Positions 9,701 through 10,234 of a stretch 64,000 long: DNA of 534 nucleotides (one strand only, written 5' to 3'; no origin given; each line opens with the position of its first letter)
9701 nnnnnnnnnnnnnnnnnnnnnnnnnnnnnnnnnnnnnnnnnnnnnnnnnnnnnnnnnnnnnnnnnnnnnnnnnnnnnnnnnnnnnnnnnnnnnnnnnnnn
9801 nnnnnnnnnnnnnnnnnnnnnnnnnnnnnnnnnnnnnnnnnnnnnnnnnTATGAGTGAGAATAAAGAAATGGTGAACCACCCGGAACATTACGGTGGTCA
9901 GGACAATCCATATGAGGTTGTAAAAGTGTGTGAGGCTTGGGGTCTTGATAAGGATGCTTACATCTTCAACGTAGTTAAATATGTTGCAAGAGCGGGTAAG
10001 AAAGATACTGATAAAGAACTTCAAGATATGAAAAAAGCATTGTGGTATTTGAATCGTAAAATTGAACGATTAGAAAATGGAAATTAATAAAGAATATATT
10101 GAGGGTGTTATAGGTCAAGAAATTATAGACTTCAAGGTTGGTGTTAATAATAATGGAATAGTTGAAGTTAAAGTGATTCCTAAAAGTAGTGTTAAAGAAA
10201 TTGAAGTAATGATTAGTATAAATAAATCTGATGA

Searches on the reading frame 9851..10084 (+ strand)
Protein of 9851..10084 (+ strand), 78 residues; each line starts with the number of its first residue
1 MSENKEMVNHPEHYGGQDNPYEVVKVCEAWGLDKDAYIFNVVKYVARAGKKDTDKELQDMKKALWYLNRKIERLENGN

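Call 10: search_protein_families(library=phrogs, proteins=[window:9851-10084:+], max_evalue=0.001)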
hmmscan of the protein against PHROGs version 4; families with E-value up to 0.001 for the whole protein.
window:9851-10084:+ (78 aa): 22 families
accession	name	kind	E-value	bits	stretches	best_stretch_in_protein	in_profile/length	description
phrog_236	-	other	2e-20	74.8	1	2-76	235-307/431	nucleotide kinase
phrog_4897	-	other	5.9e-18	66.6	1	3-76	110-182/186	kinase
phrog_1689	-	other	8.3e-17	62.9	1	4-76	163-236/243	nucleotide kinase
phrog_25460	-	unknown function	3.2e-16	60.4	1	4-76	73-142/144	-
phrog_4943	-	unknown function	1.1e-15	59.5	1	3-77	86-162/166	-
phrog_4472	-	other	1.5e-14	54.8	1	4-77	10-80/100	nucleotide kinase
phrog_11324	-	other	5.5e-14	53.9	1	4-75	7-72/139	nucleotide kinase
phrog_5839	-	unknown function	4.4e-12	47.1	1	1-77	1-70/128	-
phrog_26005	-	unknown function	1.5e-11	45.3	1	3-75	239-307/310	-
phrog_2387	-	other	5.8e-10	40.6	1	6-76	3-73/147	nucleotide kinase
phrog_20651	-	unknown function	3.7e-09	37.5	1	9-77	134-198/214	-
phrog_2708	-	other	1.3e-08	36.3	1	5-73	66-135/141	nucleotide kinase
phrog_11450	-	unknown function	3.6e-08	33.8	1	5-76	323-390/394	-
phrog_1225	-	unknown function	1.2e-07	33.3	1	35-71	38-74/178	-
phrog_18538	-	unknown function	3.4e-07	31.4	1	6-72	3-69/159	-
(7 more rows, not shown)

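Call 11: search_protein_families(library=pfam, proteins=[window:9851-10084:+], max_evalue=0.001)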
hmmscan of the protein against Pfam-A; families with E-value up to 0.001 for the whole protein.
window:9851-10084:+ (78 aa): 1 family
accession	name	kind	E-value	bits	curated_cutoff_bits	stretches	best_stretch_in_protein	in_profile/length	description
PF11753.13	DUF3310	-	4.1e-14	52.8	24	1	8-68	1-60/60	Protein of unknwon function (DUF3310)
